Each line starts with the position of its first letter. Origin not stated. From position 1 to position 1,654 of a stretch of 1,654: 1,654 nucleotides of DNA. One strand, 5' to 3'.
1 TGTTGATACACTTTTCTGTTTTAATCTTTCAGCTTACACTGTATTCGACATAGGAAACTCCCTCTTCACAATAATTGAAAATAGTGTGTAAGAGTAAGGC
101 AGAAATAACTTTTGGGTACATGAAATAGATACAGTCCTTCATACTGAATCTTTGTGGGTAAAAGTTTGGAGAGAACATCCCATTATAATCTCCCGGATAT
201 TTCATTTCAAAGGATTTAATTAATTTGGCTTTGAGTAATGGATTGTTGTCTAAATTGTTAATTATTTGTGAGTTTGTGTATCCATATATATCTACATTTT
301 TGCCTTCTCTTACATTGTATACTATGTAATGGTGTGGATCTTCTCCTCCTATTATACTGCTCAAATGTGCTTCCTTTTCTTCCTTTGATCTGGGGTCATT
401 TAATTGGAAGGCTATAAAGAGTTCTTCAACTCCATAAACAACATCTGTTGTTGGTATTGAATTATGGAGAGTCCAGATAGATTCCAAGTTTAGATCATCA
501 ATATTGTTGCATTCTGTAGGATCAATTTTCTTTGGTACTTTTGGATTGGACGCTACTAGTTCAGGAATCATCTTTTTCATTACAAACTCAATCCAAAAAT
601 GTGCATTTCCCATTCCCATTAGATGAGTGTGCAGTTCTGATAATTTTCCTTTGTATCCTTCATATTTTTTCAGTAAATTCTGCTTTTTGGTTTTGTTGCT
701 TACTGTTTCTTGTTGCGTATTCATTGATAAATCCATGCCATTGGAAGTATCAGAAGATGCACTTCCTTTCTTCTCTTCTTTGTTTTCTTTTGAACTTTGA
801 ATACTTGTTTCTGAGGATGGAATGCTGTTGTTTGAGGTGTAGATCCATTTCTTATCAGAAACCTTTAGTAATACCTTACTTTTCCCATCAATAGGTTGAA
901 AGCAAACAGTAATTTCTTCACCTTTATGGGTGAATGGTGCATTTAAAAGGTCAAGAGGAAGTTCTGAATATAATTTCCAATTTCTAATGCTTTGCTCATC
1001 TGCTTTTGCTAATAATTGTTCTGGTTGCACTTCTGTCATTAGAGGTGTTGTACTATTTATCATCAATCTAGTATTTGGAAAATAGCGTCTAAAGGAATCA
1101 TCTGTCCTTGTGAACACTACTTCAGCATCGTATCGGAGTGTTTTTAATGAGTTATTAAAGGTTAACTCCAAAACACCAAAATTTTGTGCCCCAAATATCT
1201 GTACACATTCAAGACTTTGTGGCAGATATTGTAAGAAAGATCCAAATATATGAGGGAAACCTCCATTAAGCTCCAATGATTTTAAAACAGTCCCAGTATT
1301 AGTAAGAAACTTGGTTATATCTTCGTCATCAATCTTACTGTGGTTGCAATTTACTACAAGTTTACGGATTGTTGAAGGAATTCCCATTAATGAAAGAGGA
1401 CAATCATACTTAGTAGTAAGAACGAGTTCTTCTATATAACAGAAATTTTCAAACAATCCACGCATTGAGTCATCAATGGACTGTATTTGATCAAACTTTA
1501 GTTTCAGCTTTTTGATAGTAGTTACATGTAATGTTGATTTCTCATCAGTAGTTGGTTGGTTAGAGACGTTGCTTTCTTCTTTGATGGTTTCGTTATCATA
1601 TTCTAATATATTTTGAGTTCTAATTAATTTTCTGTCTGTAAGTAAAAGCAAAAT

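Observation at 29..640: Deaminase-like fold begins but cannot be completed before the stop: interrupted gene (intron, frameshift or pseudogene)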

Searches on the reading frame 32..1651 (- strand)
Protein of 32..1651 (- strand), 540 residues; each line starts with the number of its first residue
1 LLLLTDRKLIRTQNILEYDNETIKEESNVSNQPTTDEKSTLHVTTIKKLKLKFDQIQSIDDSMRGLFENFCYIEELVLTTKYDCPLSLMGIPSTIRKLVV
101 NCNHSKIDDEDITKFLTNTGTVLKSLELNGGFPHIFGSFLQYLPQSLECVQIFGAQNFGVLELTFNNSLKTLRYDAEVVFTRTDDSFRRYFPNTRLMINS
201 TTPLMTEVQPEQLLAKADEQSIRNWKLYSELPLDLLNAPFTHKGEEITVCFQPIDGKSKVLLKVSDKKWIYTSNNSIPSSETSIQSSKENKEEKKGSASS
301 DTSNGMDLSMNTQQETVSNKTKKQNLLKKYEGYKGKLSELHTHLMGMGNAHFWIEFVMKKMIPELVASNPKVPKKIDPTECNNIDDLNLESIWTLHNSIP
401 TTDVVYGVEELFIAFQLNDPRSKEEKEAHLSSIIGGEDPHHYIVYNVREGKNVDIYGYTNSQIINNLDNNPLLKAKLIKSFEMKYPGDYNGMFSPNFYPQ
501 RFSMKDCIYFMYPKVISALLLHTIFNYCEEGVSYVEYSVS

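Call 3: search_protein_families(library=pfam, proteins=[window:32-1651:-], max_evalue=10)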
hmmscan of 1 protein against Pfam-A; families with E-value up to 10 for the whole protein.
window:32-1651:- (540 aa): 4 families
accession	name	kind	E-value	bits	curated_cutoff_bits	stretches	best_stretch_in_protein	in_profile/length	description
PF17315.7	FMP23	-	0.1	13.9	27.6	1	104-141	70-107/118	Found in mitochondrial proteome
PF15380.11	DUF4607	-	0.12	12.3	22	1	267-315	4-54/264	Domain of unknown function (DUF4607)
PF14418.11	OHA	-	0.42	11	26.1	1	263-294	43-73/77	OST-HTH Associated domain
PF25733.1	UL135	-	0.69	9.3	27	1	276-320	129-173/400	Cytomegalovirus UL135 protein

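Call 4: search_protein_families(library=ncbifam, proteins=[window:32-1651:-], max_evalue=10)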
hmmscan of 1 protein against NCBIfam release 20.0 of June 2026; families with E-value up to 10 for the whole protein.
window:32-1651:- (540 aa): 0 families

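Call 5: search_protein_families(library=padloc, proteins=[window:32-1651:-], max_evalue=10)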
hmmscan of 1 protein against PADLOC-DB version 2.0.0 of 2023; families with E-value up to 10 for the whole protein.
window:32-1651:- (540 aa): 0 families

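Call 7: find_homologous_proteins(query=window:32-1651:-, max_evalue=0.01)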
Query window:32-1651:- (540 aa): 1 proteins with E <= 0.01 among 8000 candidates.
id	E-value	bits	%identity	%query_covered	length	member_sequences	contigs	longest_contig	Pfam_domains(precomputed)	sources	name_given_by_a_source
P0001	0.0e+0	1095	100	89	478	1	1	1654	-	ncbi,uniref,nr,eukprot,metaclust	ncbi:predicted protein [Naegleria gruberi]|uniref:Predicted protein n=1 Tax=Naegleria gruberi TaxID=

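Call 8: search_solved_structures(query=window:32-1651:-, max_evalue=10, show_alignments=3)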
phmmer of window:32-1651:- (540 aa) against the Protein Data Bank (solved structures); distinct sequences matched with E-value up to 10: 1.
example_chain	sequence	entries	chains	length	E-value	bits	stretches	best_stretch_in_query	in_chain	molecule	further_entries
5vnz_A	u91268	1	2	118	1.3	10.7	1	78-121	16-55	TNF receptor-associated factor 6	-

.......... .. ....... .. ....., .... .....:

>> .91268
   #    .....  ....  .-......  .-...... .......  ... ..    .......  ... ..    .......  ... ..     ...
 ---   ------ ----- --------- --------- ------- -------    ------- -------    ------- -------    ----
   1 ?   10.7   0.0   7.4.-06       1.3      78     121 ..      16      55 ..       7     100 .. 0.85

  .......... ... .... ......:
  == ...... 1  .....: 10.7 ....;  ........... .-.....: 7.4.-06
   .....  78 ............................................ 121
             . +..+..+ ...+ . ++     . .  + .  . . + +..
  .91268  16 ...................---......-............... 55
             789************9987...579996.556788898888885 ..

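Call 12: find_encoding_contigs(protein=P0001, flank=10000)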
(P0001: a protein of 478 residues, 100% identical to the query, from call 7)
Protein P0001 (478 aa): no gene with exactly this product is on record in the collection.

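Call 20: search_protein_representatives(protein=window:32-1651:-)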
Query: 540 residues. Proteins with E-value up to 0.001 (for the whole library): 123; up to 1e-10: 37; up to 1e-30: 1. The best 123 are listed.
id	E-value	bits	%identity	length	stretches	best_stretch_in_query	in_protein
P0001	0.0e+00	1095.1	100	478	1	63-540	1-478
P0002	1.7e-21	92.9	39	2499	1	327-539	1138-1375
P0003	1.9e-19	86.1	39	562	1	335-539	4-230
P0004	3.0e-19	85.5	41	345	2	401-539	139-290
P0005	1.1e-18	83.7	40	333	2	396-539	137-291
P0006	3.5e-17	78.6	42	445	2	399-539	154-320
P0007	4.9e-17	78.2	36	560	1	336-539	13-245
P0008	2.6e-16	75.8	44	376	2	441-539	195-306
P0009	2.3e-15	72.6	41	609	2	441-539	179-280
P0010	3.4e-15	72.1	34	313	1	334-539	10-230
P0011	5.9e-15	71.3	44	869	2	442-539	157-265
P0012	6.0e-15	71.3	33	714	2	401-539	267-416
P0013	6.4e-15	71.2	34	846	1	338-539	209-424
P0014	1.5e-14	69.9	42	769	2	436-539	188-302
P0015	1.7e-14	69.8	34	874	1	334-539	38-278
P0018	4.4e-13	65.1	48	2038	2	489-539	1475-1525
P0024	2.0e-12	62.9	32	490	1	336-539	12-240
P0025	2.6e-12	62.6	38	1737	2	440-539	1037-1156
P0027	3.3e-12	62.2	46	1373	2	439-540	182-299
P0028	9.0e-12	60.8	33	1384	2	401-539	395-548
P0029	1.6e-11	60.0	41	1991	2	442-539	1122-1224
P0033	2.0e-11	59.7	36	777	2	441-539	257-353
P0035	6.3e-11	58.0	34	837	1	337-539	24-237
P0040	1.7e-10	56.6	46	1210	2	489-539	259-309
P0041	1.8e-10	56.5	40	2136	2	401-540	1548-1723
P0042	2.2e-10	56.2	48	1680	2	487-539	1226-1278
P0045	2.9e-10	55.8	44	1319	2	437-539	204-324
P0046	3.5e-10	55.5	36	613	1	335-539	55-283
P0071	8.4e-08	47.7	45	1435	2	489-539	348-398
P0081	6.5e-07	44.8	43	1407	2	488-540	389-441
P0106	9.7e-05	37.6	37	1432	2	316-358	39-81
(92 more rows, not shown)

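Call 21: search_protein_families(library=pfam, proteins=[P0002, P0003, P0007, P0013, P0015, P0012, P0024, P0035, P0046], max_evalue=0.01)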
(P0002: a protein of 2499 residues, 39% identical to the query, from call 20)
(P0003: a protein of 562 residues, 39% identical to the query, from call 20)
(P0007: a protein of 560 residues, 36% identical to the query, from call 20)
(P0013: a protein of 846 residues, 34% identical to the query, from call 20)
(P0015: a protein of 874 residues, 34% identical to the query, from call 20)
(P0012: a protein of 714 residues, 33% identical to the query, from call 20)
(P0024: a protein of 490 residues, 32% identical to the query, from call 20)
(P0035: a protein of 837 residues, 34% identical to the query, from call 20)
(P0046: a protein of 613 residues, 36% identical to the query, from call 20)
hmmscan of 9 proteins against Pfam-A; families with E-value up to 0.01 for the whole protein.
P0002 (2499 aa): 1 family
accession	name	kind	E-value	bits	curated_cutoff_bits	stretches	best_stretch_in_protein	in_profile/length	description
PF02338.25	OTU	-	8e-07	30.1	23.3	1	956-1089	2-128/128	OTU-like cysteine protease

P0003 (562 aa): 0 families

P0007 (560 aa): 1 family
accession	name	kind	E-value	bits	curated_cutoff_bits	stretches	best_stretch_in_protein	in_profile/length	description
PF00962.28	A_deaminase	-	0.0018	17.9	27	1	428-504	215-280/330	Adenosine deaminase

P0013 (846 aa): 0 families

P0015 (874 aa): 0 families

P0012 (714 aa): 9 families
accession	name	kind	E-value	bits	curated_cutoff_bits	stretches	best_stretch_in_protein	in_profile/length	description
PF24681.1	Kelch_KLHDC2_KLHL20_DRC7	-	5.3e-20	72.1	50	1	20-140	33-148/221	KLHDC2/KLHL20/DRC7 Kelch-repeats domain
PF24981.1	Beta-prop_ATRN-LZTR1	-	1.1e-14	54.8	50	1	16-111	183-281/289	Attractin/LZTR1 beta-propeller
PF13415.12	Kelch_3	-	1.2e-11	44.9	22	1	47-97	1-46/48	Galactose oxidase, central domain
PF13418.12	Kelch_4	-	3.3e-10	40.2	21.6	1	37-85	1-47/49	Galactose oxidase, central domain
PF01344.31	Kelch_1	-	1.2e-07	31.5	20.1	1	37-84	1-44/46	Kelch motif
PF13964.12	Kelch_6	-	6e-07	29.7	25.3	0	37-82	1-43/50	Kelch motif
PF13854.13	Kelch_HCF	-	8.4e-05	22.4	113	0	20-59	222-261/345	Host cell factor, Kelch-repeats domain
PF24996.1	NANM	-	0.0072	15.7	45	0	39-112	55-127/350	N-acetylneuraminate epimerase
PF07646.21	Kelch_2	-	0.0094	16.3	21.3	0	37-85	1-47/48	Kelch motif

P0024 (490 aa): 0 families

P0035 (837 aa): 0 families

P0046 (613 aa): 0 families

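Call 23: search_protein_families(library=padloc, proteins=[P0003, P0007, P0013, P0015, P0035, P0046], max_evalue=1)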
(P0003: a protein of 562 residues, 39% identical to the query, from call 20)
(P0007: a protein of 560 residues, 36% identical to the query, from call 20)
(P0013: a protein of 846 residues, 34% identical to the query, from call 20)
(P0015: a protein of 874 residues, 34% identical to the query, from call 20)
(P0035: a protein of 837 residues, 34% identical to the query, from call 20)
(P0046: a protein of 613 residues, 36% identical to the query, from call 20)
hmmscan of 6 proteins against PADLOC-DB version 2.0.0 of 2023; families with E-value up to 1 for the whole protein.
P0003 (562 aa): 0 families

P0007 (560 aa): 0 families

P0013 (846 aa): 0 families

P0015 (874 aa): 3 families
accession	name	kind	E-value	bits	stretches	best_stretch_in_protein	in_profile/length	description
PDLC02018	Effector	-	3.6e-07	27.2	1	693-872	26-199/498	SAVED_peptidaseM48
PDLC01997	SAVED1--SAVED_HNH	-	7.8e-05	20.3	1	698-872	203-365/368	-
PDLC00739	Effector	-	0.0089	13.4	1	697-866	207-365/378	Endonuclease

P0035 (837 aa): 0 families

P0046 (613 aa): 0 families

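Call 24: search_protein_families(library=ncbifam, proteins=[P0003, P0007, P0013, P0015, P0035, P0046], max_evalue=1)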
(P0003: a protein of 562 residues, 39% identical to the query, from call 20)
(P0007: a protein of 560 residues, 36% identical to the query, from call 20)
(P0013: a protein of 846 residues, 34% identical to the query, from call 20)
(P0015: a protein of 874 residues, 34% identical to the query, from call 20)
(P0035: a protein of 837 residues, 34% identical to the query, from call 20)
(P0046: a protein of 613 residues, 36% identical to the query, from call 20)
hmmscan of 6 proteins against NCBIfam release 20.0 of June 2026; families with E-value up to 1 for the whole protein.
P0003 (562 aa): 2 families
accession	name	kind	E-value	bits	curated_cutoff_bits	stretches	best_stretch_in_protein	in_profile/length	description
NF006847.0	PRK09358.1-2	equivalog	0.087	11.6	412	1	426-509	228-302/364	adenosine deaminase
TIGR01431.1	adm_rel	subfamily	0.095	11.5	315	1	465-515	368-419/479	adenosine deaminase-related growth factor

P0007 (560 aa): 1 family
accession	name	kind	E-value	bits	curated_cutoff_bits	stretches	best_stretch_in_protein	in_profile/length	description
TIGR01430.1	aden_deam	equivalog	3.5e-05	23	216.55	1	428-504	211-276/323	adenosine deaminase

P0013 (846 aa): 0 families

P0015 (874 aa): 1 family
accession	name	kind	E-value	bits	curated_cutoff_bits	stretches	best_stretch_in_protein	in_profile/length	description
TIGR02262.1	benz_CoA_lig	subfamily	0.092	11.5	375.25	1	103-144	182-223/508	benzoate-CoA ligase family protein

P0035 (837 aa): 2 families
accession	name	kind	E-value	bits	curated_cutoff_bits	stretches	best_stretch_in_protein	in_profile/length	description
TIGR01431.1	adm_rel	subfamily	0.00023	20.1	315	1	441-508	366-433/479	adenosine deaminase-related growth factor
TIGR00495.1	crvDNA_42K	hypoth_equivalog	0.18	10.4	430.05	1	675-719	334-377/383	ErbB3-binding protein EBP1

P0046 (613 aa): 0 families

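Call 25: list_cluster_members(proteins=[P0002, P0003, P0004, P0005, P0006, P0007, P0013, P0015, P0012, P0024])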
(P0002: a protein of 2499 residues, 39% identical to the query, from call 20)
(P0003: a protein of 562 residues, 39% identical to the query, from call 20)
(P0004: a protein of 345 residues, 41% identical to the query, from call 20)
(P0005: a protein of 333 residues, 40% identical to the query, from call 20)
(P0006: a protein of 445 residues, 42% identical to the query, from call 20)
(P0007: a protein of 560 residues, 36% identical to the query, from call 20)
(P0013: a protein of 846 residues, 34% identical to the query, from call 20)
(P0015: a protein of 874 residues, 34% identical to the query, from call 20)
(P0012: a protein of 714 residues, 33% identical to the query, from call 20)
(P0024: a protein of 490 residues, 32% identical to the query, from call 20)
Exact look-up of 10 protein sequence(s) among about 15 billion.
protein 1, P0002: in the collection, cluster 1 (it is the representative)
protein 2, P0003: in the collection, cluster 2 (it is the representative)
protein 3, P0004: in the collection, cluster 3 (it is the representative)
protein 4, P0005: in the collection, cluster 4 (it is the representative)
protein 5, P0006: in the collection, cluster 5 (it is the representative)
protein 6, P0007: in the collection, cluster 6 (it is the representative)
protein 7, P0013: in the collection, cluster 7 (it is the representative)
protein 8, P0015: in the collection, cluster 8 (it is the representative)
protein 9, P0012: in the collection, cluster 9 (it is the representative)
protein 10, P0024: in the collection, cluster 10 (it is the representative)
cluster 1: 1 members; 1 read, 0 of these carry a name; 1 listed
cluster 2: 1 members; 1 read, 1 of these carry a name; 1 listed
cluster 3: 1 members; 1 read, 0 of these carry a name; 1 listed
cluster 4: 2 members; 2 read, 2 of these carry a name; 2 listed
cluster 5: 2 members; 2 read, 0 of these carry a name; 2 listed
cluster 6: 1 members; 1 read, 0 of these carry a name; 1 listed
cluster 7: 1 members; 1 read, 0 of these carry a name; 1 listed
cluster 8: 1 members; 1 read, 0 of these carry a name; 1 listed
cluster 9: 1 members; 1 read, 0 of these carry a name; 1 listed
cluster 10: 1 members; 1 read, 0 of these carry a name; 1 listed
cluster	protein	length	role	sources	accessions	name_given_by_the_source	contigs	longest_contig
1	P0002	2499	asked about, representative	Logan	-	-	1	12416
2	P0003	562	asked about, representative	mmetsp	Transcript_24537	Transcript_24537/g.73539 ORF Transcript_24537/g.73539 Transcript_24537/m.73539 ...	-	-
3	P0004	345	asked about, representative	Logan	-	-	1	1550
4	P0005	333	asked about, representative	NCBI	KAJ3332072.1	hypothetical protein HDU91_003179, partial [Kappamyces sp. JEL0680]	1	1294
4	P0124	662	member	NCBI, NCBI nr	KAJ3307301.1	hypothetical protein HDV03_001786 [Kappamyces sp. JEL0829]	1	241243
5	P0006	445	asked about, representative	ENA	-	-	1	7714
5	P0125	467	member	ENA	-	-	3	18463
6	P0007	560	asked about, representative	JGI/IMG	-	-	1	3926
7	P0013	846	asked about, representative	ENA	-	-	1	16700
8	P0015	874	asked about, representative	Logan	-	-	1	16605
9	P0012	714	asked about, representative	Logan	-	-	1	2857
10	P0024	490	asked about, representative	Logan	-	-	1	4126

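Call 32: find_encoding_contigs(protein=P0015, flank=8000, max_places=3)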
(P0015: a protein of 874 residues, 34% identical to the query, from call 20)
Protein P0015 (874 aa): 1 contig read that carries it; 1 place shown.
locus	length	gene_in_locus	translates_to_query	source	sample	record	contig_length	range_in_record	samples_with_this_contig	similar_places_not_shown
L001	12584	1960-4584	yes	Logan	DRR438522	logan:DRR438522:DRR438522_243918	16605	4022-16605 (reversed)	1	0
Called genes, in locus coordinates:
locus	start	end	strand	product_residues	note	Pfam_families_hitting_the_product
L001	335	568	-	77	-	-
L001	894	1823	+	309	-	PF18144:SMODS (weak)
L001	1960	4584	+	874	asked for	-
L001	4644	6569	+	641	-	PF01734:Patatin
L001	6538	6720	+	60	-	-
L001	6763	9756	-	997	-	PF13606:Ank_3 (faint), PF12796:Ank_2, PF00023:Ank (faint), PF12796:Ank_2, PF13637:Ank_4 (weak), PF13857:Ank_5 (faint), PF12796:Ank_2 (weak)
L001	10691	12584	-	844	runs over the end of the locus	PF13637:Ank_4 (faint), PF00023:Ank (faint), PF13606:Ank_3 (faint), PF12796:Ank_2 (weak)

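Call 33: find_encoding_contigs(protein=P0033, flank=8000, max_places=3)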
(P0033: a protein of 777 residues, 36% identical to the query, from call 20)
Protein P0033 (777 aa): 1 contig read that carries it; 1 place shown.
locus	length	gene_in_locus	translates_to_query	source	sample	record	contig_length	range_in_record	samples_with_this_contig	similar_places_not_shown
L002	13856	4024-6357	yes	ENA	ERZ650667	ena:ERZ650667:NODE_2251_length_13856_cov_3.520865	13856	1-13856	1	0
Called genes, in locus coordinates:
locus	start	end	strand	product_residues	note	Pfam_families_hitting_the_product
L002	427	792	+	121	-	-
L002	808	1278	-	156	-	-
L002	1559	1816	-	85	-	-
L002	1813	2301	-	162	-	PF04231:Endonuclease_1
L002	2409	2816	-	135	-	-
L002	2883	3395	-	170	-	-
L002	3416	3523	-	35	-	-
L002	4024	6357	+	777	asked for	-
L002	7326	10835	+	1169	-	-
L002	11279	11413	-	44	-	-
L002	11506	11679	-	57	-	-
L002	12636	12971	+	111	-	-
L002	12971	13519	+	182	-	-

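Call 34: search_protein_families(library=padloc, proteins=[L001:894-1823:+, L001:4644-6569:+, L001:1960-4584:+], max_evalue=0.01)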
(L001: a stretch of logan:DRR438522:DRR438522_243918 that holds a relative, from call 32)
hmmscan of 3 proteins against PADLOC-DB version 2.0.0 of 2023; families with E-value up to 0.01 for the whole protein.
L001:894-1823:+ (309 aa): 26 families (the best 25 are shown)
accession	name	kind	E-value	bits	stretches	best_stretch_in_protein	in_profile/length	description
PDLC00823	Cyclase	-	2.9e-32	110.5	1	43-280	42-262/285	oligonucleotide-cyclase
PDLC00809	Cyclase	-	4e-24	83.7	1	48-281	44-274/295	oligonucleotide-cyclase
PDLC00822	Cyclase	-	4.6e-22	76.9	2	12-122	12-122/375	oligonucleotide-cyclase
PDLC00773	Cyclase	-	6.4e-20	70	1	43-204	42-201/334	oligonucleotide-cyclase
PDLC00810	Cyclase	-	3.2e-15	54.4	1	43-277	43-277/335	oligonucleotide-cyclase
PDLC00820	Cyclase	-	1.2e-14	52.3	1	49-181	47-182/324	oligonucleotide-cyclase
PDLC00808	Cyclase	-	2e-13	48.3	1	44-225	49-233/325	oligonucleotide-cyclase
PDLC00802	Cyclase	-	1e-12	45.9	2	142-248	182-281/332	oligonucleotide-cyclase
PDLC00803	Cyclase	-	4e-11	41.1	1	21-267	18-245/253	oligonucleotide-cyclase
PDLC00786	Cyclase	-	6.6e-11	40.1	1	10-215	7-213/293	oligonucleotide-cyclase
PDLC00818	Cyclase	-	3.5e-10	37.9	2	5-77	2-72/322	oligonucleotide-cyclase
PDLC00769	Cyclase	-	4.7e-10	37.3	1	141-205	138-195/261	oligonucleotide-cyclase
PDLC00790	Cyclase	-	1.5e-09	35.7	1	47-237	75-256/310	oligonucleotide-cyclase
PDLC00814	Cyclase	-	1.6e-09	35.5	1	49-241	51-242/295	oligonucleotide-cyclase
PDLC00776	Cyclase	-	5.1e-09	33.9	1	49-268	46-259/287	oligonucleotide-cyclase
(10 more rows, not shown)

L001:4644-6569:+ (641 aa): 5 families
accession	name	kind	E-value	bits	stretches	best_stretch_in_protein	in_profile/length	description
PDLC00758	Effector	-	1.6e-45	153.9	1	59-309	4-250/331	Phospholipase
PDLC00757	Effector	-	9.8e-40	134.9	1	55-288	4-228/331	Phospholipase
PDLC00755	Effector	-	7.8e-15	52.8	1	55-313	5-257/311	Phospholipase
PDLC00756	Effector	-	8.3e-10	36.4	1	153-279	38-159/280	Phospholipase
PDLC02018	Effector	-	2.3e-05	21.2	1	451-634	26-197/498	SAVED_peptidaseM48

L001:1960-4584:+ (874 aa): 3 families
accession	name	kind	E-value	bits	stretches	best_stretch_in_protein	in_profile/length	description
PDLC02018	Effector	-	3.6e-07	27.2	1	693-872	26-199/498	SAVED_peptidaseM48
PDLC01997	SAVED1--SAVED_HNH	-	7.8e-05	20.3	1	698-872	203-365/368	-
PDLC00739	Effector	-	0.0089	13.4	0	697-866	207-365/378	Endonuclease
